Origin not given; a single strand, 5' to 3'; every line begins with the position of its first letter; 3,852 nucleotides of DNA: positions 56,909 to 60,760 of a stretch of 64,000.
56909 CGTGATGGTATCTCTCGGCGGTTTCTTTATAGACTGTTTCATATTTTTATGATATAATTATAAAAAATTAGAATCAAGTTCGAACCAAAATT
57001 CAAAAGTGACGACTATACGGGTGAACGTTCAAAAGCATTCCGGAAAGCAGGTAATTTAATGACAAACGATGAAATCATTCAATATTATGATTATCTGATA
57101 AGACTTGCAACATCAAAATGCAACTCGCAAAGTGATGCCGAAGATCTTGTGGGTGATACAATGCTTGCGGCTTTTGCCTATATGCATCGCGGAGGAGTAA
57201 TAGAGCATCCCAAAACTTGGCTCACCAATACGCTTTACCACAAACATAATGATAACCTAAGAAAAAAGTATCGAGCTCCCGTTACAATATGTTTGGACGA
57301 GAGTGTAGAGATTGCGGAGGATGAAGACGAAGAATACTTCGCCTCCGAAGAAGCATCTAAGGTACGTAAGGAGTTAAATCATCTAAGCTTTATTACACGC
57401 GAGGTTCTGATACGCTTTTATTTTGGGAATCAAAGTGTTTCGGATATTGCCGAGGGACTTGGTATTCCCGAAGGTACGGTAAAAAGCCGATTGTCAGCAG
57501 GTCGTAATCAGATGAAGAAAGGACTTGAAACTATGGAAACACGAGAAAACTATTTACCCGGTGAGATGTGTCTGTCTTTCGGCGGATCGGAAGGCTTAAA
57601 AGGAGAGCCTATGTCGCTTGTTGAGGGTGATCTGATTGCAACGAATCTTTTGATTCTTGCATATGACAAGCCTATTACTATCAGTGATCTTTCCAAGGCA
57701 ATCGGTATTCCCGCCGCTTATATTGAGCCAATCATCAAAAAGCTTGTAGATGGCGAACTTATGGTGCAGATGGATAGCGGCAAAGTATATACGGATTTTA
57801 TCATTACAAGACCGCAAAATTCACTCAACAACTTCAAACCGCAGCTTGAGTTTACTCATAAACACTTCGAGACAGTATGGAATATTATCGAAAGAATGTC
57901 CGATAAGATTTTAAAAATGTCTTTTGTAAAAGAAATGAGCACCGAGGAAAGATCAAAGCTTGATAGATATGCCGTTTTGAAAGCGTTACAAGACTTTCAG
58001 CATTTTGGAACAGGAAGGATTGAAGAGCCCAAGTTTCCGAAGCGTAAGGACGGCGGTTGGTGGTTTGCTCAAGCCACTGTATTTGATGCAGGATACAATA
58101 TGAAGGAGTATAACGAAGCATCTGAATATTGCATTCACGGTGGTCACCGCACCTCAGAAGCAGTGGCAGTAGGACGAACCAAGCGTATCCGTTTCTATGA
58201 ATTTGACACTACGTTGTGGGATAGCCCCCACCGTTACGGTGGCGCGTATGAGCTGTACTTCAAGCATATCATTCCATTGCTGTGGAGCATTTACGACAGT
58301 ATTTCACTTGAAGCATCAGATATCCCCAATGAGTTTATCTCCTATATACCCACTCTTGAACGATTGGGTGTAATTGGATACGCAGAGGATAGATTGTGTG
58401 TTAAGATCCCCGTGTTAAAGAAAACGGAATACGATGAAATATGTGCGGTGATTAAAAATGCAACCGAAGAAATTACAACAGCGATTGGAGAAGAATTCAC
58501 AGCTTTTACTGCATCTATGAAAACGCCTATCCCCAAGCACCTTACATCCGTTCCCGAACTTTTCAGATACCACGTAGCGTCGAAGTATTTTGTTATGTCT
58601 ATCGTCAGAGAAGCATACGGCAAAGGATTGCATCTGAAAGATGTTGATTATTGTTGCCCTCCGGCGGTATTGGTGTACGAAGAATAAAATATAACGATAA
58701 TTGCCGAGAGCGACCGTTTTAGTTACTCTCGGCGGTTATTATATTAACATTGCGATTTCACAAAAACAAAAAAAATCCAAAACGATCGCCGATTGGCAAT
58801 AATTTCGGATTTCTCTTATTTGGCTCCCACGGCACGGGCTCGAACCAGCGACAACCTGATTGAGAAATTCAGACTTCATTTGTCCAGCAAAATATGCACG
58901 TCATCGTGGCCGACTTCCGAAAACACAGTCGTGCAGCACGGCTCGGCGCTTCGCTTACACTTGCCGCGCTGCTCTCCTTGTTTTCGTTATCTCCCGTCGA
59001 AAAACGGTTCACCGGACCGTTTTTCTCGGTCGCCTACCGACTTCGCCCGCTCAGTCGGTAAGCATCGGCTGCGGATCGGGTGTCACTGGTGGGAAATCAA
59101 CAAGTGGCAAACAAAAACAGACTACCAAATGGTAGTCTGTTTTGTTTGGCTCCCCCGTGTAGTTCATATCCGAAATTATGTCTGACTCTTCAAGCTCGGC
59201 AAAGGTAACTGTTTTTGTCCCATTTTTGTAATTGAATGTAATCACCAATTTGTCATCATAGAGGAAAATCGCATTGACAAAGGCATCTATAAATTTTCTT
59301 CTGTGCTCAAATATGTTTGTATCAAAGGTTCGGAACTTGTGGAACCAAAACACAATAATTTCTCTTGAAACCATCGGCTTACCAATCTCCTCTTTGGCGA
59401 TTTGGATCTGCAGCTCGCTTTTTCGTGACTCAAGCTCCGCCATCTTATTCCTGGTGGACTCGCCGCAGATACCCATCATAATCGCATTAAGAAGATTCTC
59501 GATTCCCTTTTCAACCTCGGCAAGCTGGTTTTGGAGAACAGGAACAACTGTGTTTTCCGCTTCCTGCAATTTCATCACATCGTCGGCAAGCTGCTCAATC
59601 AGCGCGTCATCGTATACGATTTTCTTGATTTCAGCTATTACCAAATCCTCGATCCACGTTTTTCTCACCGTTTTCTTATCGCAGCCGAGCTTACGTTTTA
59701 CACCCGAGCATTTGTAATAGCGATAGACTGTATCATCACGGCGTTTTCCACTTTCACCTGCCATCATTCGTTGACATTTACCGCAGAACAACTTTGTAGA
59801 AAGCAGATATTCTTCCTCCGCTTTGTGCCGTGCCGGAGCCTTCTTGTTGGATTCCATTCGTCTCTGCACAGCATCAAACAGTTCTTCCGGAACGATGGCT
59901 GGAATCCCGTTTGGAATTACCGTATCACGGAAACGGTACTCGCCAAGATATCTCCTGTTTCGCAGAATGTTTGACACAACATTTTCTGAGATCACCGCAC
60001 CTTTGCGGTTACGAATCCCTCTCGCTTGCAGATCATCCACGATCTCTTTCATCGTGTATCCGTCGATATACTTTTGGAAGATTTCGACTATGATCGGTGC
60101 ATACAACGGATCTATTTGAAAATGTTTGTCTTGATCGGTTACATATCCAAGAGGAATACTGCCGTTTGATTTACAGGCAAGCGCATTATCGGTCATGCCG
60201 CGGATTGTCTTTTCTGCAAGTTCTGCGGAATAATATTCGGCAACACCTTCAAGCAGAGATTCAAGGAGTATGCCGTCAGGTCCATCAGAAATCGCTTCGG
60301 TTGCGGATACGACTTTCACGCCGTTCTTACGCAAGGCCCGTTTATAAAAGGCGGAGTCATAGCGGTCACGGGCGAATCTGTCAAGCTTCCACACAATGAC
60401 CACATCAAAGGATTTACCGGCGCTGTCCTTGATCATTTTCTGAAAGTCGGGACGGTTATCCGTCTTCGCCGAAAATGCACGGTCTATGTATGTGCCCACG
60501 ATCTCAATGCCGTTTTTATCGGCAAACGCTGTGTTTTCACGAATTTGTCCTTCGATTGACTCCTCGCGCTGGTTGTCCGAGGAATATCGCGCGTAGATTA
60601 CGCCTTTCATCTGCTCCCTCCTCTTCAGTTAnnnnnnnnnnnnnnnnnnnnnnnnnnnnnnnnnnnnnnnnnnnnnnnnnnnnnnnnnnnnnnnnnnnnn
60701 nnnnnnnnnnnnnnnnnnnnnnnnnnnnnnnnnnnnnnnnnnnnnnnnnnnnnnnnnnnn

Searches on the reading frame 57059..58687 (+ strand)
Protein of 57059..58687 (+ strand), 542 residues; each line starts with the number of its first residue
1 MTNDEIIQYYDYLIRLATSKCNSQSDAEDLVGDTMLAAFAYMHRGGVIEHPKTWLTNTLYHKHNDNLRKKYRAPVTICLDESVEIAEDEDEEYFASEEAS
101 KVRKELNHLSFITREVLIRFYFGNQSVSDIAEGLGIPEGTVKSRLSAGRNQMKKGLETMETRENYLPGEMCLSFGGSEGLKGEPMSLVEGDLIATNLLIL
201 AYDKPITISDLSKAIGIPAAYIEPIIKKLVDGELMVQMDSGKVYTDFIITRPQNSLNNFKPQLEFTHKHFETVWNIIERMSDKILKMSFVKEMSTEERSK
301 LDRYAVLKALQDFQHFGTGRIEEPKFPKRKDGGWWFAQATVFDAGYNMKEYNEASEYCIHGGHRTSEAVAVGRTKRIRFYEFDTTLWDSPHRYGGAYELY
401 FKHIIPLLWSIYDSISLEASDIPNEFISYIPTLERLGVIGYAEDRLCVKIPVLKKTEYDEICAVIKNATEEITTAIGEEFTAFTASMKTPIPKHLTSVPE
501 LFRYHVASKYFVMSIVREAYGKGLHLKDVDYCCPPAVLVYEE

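Call 3: search_protein_families(library=pfam, proteins=[window:57059-58687:+], max_evalue=1)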
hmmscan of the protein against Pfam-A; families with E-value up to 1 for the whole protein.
window:57059-58687:+ (542 aa): 14 families
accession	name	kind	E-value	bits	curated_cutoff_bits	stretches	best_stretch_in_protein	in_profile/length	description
PF08281.18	Sigma70_r4_2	-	7.3e-11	42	25.7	1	102-152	4-54/54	Sigma-70, region 4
PF04545.22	Sigma70_r4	-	9.9e-10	38.2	24.1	1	106-154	2-50/50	Sigma-70, region 4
PF04542.20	Sigma70_r2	-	1.4e-06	28.5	24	1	8-72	4-70/71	Sigma-70 region 2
PF13412.12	HTH_24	-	3.8e-05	23.6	21.9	1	124-146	17-39/48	Winged helix-turn-helix DNA-binding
PF01978.25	TrmB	-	0.0015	18.8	25.6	1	198-234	15-51/68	Sugar-specific transcriptional regulator TrmB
PF01047.28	MarR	-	0.0018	18.6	24.6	1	197-235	9-47/59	MarR family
PF07638.17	Sigma70_ECF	-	0.03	14.7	21.1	0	78-156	107-183/185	ECF sigma factor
PF13404.12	HTH_AsnC-type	-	0.034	14.4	27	0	125-145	18-38/42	AsnC-type helix-turn-helix domain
PF12840.13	HTH_20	-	0.035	14.5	27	0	125-145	19-39/51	Helix-turn-helix domain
PF01022.26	HTH_5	-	0.062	13.6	22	0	123-143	14-34/47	Bacterial regulatory protein, arsR family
PF09339.16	HTH_IclR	-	0.065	13.5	22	0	126-143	20-37/52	IclR helix-turn-helix domain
PF02082.26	Rrf2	-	0.16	12.6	30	1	201-234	19-52/132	Iron-dependent Transcriptional regulator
PF12802.13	MarR_2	-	0.2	12.3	27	0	197-233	11-48/61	MarR family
PF13443.12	HTH_26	-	0.22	12.2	22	0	197-222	2-27/63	Cro/C1-type HTH DNA-binding domain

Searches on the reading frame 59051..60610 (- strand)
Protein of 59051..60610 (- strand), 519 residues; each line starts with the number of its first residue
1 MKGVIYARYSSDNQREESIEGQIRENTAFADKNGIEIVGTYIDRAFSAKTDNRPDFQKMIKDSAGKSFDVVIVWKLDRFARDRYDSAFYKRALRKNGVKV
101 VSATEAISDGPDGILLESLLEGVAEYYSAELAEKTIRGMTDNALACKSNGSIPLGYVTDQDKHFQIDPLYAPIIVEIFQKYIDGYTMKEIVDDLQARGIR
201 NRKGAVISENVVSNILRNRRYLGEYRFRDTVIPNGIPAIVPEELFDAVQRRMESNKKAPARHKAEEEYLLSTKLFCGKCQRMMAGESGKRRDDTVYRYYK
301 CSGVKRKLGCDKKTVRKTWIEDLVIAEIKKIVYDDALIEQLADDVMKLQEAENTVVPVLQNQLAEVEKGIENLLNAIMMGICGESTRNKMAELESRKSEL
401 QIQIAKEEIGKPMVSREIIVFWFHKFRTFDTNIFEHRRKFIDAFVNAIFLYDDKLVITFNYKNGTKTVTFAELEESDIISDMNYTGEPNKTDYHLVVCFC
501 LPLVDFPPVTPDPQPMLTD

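Call 3: search_protein_families(library=pfam, proteins=[window:59051-60610:-], max_evalue=1)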
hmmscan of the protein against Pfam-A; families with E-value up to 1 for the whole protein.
window:59051-60610:- (519 aa): 3 families
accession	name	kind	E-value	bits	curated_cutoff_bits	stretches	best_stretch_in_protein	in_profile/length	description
PF00239.26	Resolvase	-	1.7e-30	106.5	23.3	1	4-141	2-138/145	Resolvase, N terminal domain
PF07508.19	Recombinase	-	1.3e-19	70.7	21.1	1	171-255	4-102/102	Recombinase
PF13408.12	Zn_ribbon_recom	-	1.1e-12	48.6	25.3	1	269-329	1-58/58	Recombinase zinc beta ribbon domain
